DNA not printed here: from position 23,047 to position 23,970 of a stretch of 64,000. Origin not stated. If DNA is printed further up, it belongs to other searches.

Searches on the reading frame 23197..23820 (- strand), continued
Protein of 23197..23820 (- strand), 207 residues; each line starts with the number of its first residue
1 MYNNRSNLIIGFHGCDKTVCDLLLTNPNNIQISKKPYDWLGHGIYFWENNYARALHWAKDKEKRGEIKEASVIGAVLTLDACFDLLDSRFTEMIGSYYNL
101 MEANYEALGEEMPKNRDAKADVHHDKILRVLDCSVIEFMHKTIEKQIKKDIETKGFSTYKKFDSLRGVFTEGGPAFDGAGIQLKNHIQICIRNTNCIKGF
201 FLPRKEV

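Call 54: find_related_loci(query=A2, collection=genome_contigs, flank=3000)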
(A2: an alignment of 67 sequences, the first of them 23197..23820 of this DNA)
Query A2 (207 aa) in genome_contigs; peptide patterns used: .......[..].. (x = any residue, [..] = any of these).
600 stretches matched a pattern (row limit reached: there are more); 588 encode a relative of the query (tblastn E <= 1e-3); the best 80 are kept; 80 distinct loci.
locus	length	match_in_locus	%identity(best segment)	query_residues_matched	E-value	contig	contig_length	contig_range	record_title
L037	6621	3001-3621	69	1-207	4e-99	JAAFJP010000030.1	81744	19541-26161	MAG: Cytophagales bacterium isolate bin5.concoct.b16b17b19.071 WN_Cytophagales_14_scaffold_30, whole genome shotgun sequ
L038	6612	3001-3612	68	1-204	8e-95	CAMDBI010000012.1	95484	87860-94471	MAG: Bacteroides fragilis isolate MiH-22jul19-173 genome assembly, contig: MiH-22jul19-C269, whole genome shotgun sequen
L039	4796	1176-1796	63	1-207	5e-92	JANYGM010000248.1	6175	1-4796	MAG: bacterium isolate 341R_metabinner_26_sub 341R_k141_1075981, whole genome shotgun sequence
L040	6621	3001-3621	61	1-207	6e-91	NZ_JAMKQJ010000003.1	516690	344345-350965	Parapedobacter tibetensis strain C3-1-R+6 Scaffold3, whole genome shotgun sequence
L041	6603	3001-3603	62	1-205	2e-90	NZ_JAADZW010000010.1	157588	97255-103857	Flavobacterium fluviatile strain TAPY14 NODE_10_length_157588_cov_191.684695, whole genome shotgun sequence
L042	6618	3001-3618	61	1-206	2e-90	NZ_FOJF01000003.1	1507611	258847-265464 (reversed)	Chitinophaga sp. YR573, whole genome shotgun sequence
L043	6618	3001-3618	63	1-206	2e-89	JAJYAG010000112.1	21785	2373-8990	MAG: Bacteroidetes bacterium isolate BP8.bin14 NODE_3177_length_21785_cov_1.604349, whole genome shotgun sequence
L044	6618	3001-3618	61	1-206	2e-88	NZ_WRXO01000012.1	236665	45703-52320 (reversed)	Chitinophaga oryziterrae strain JCM 16595 NODE_12_length_236665_cov_26.149033, whole genome shotgun sequence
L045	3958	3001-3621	61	1-207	2e-88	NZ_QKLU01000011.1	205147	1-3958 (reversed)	Pedobacter nutrimenti strain DSM 27372 Ga0070246_111, whole genome shotgun sequence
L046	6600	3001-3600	61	1-204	1e-87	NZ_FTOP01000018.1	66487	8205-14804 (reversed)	Belliella pelovolcani strain DSM 46698, whole genome shotgun sequence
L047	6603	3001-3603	60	1-205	1e-87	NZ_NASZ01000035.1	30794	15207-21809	Flavobacterium pokkalii strain L1I52 contig-100_34, whole genome shotgun sequence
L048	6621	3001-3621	58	1-207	5e-86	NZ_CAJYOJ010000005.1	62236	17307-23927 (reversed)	MAG: uncultured Pedobacter sp. isolate S3C1012_SP226, whole genome shotgun sequence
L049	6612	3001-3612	62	1-204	6e-86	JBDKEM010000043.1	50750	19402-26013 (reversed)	MAG: Bacteroidota bacterium isolate eastforkpoplarcreek_2019_sw_WHONDRS-S19S_0039_B_bin.8 scaffold_1083231, whole genome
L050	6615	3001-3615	59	1-205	3e-85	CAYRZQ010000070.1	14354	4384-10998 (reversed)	MAG TPA_asm: uncultured Comamonadaceae bacterium isolate binchicken_co214_81 genome assembly, contig: NODE_4684_length_1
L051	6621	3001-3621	58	1-207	2e-85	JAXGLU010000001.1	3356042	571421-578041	MAG: Bacteroidales bacterium isolate AnMBR.bin216 bin216_1, whole genome shotgun sequence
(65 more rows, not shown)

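Call 79: fold_search(model_id=the predicted structure, library=viral)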
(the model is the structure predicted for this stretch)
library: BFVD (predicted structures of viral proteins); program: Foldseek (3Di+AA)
matches with E <= 10: 161; with E <= 0.001: 6
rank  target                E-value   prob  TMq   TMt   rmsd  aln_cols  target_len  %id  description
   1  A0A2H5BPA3            6.3e-05  1.00  0.40  0.53   7.1       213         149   10  ART-PolyVal-like domain-containing protein [Salmonella phage Mutine]
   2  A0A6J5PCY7            1.4e-04  1.00  0.44  0.11   9.8       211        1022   14  ParB/Sulfiredoxin [uncultured Caudovirales phage]
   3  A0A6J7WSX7            2.9e-04  0.99  0.33  0.36   9.7       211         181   13  Uncharacterized protein [uncultured Caudovirales phage]
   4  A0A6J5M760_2          3.7e-04  1.00  0.40  0.13   8.1       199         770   12  N-acetyltransferase domain-containing protein [uncultured Caudovirales phage]
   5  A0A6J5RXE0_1          5.2e-04  1.00  0.38  0.07   7.4       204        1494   13  Uncharacterized protein [uncultured Caudovirales phage]
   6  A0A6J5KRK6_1          6.3e-04  0.99  0.40  0.08  13.1       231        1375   12  Large polyvalent protein associated domain-containing protein [uncultured Caudovirales phage]
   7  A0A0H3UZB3            1.1e-03  0.98  0.37  0.38   8.3       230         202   13  (no name in the UniProt tables at hand)
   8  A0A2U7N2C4            1.7e-03  0.99  0.35  0.55   7.8       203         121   10  Uncharacterized protein [Pseudomonas phage PspYZU01]
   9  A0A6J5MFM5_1          1.8e-03  0.98  0.34  0.09  10.6       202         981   13  ART-PolyVal-like domain-containing protein [uncultured Caudovirales phage]
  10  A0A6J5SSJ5            4.8e-03  0.87  0.34  0.25  10.3       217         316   10  Uncharacterized protein [uncultured Caudovirales phage]
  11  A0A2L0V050            5.5e-03  0.92  0.37  0.43   9.5       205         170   11  Uncharacterized protein [Agrobacterium phage Atu_ph07]
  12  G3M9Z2                5.5e-03  0.72  0.30  0.34  13.1       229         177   14  Gp251 [Bacillus phage G]
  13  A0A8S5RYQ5            8.7e-03  0.69  0.29  0.31  13.8       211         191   14  PolyVal ADP-Ribosyltransferase [Myoviridae sp. ctNQV2]
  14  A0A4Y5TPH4            1.1e-02  0.84  0.36  0.39  12.7       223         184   13  Uncharacterized protein [Serratia phage Moabite]
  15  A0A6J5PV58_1          1.2e-02  0.98  0.38  0.07   7.7       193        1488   12  Uncharacterized protein [uncultured Caudovirales phage]
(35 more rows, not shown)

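Call 85: find_encoding_contigs(protein=P0001, flank=5000, max_places=2)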
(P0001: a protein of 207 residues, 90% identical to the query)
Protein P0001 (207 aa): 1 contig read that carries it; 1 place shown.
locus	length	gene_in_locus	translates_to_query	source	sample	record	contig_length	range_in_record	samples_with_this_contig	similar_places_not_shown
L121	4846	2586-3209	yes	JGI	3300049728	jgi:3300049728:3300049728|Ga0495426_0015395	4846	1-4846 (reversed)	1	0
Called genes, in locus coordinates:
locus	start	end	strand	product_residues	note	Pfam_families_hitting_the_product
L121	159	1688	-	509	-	PF02661:Fic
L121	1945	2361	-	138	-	-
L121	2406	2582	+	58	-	-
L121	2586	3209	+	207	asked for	-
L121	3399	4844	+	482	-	?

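Call 96: search_protein_families(library=pfam, proteins=[L034:4102-5370:+, L121:1945-2361:-], max_evalue=0.001)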
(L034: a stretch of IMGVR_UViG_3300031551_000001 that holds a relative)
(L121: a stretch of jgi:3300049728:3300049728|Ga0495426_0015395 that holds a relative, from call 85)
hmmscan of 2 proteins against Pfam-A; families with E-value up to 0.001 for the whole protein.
L034:4102-5370:+ (422 aa): 3 families
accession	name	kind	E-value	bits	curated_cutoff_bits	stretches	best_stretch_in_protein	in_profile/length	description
PF01385.25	OrfB_IS605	-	5.4e-24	85.2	30.5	1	189-302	2-119/120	Probable transposase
PF07282.18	Cas12f1-like_TNB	-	8.1e-24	84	26.3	1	314-380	1-60/60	Cas12f1-like, TNB domain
PF12323.14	HTH_OrfB_IS605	-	8e-18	64.1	21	1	30-74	3-47/47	Helix-turn-helix domain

L121:1945-2361:- (138 aa): 0 families

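Call 99: search_protein_families(library=pfam, alignment_id=A6, max_evalue=0.00001)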
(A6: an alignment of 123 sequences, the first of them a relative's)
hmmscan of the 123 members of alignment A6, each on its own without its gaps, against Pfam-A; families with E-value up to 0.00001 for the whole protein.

A. member 1, L037:1253-2716:+ (488 aa): 3 families
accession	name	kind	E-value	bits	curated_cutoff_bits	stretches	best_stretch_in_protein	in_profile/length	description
PF01408.29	GFO_IDH_MocA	-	1.2e-18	68.3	24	1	45-166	2-119/120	Oxidoreductase family, NAD-binding Rossmann fold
PF19051.5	GFO_IDH_MocA_C2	-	1.8e-14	54.3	23.3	1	211-265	44-97/254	Oxidoreductase family, C-terminal alpha/beta domain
PF22725.1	GFO_IDH_MocA_C3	-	7.1e-06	26.5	27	0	232-360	20-122/124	GFO/IDH/MocA C-terminal domain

B. families by the number of members that match (of 123 scanned): 167 families (the first 25 are shown)
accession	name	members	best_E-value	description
PF07690.21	MFS_1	3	3.5e-52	Major Facilitator Superfamily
PF12833.13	HTH_18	3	2.5e-22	Helix-turn-helix domain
PF00165.29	HTH_AraC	3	4.2e-17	Bacterial regulatory helix-turn-helix proteins, AraC family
PF16363.11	GDP_Man_Dehyd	2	2.8e-138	GDP-mannose 4,6 dehydratase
PF01041.23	DegT_DnrJ_EryC1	2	1.2e-115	DegT/DnrJ/EryC1/StrS aminotransferase family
PF01370.27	Epimerase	2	1.6e-70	NAD dependent epimerase/dehydratase family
PF13517.12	FG-GAP_3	2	9.2e-28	FG-GAP-like repeat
PF00072.30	Response_reg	2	2.5e-23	Response regulator receiver domain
PF08241.18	Methyltransf_11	2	3.5e-19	Methyltransferase domain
PF13649.12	Methyltransf_25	2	7.8e-19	Methyltransferase domain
PF04321.23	RmlD_sub_bind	2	6.2e-17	RmlD substrate binding domain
PF00589.27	Phage_integrase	2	1.6e-16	Phage integrase family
PF08242.18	Methyltransf_12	2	1e-12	Methyltransferase domain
PF00196.25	GerE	2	1.1e-12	Bacterial regulatory proteins, luxR family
PF18962.6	Por_Secre_tail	2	5.1e-09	Secretion system C-terminal sorting domain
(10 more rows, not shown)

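Call 102: find_encoding_contigs(protein=window:23197-23820:-, flank=10000, max_places=5)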
Protein window:23197-23820:- (207 aa): 12 contigs read that carry it; 5 places shown.
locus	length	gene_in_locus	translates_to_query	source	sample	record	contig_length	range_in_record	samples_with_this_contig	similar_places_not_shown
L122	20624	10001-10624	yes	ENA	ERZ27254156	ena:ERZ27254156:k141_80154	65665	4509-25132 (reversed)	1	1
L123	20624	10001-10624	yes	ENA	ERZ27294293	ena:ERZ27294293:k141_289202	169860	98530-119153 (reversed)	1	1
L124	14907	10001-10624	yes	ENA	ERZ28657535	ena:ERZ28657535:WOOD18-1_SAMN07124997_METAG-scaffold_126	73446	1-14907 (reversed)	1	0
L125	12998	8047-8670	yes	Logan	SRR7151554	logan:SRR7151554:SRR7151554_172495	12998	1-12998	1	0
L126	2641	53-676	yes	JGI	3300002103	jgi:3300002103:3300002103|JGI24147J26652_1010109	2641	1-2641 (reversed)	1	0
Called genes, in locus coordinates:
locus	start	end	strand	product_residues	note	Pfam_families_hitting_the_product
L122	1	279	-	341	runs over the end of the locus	PF01396:Zn_ribbon_Top1 (weak)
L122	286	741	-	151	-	PF01396:Zn_ribbon_Top1 (weak)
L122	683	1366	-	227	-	-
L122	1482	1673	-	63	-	PF07432:Hc1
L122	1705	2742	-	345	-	PF01145:Band_7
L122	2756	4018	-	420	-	-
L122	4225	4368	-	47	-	-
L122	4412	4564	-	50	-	-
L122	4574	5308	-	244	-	-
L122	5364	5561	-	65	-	-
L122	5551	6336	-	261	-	-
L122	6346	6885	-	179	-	-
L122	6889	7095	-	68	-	-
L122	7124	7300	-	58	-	-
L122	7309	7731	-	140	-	PF01396:Zn_ribbon_Top1 (weak)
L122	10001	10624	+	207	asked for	-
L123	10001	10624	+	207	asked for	-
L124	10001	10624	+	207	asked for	-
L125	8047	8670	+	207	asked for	-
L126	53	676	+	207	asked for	-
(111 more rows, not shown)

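Call 109: find_encoding_contigs(protein=window:23197-23820:-, flank=1500, max_places=10)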
Protein window:23197-23820:- (207 aa): 12 contigs read that carry it; 5 places shown.
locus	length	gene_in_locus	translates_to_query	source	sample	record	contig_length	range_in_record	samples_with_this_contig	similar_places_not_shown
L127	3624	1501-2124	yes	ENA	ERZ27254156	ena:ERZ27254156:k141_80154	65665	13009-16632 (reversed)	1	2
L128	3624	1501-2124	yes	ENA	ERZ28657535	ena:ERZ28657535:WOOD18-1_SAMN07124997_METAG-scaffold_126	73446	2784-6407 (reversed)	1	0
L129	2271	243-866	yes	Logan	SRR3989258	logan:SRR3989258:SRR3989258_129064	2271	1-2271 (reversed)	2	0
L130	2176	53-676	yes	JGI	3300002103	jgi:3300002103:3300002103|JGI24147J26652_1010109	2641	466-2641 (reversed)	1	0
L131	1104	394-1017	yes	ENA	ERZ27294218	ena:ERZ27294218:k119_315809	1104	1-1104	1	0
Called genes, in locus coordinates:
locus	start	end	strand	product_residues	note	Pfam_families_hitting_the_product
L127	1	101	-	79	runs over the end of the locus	-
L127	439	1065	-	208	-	-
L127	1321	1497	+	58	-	-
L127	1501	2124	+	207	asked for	-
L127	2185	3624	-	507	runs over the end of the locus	PF18127:NAMPT_N, PF04095:NAPRTase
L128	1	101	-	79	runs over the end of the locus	-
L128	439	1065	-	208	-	-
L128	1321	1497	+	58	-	-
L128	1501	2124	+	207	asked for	-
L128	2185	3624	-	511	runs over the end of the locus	PF18127:NAMPT_N, PF04095:NAPRTase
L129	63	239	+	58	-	-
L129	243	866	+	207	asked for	-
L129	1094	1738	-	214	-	-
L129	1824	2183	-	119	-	-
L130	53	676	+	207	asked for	-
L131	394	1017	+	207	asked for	-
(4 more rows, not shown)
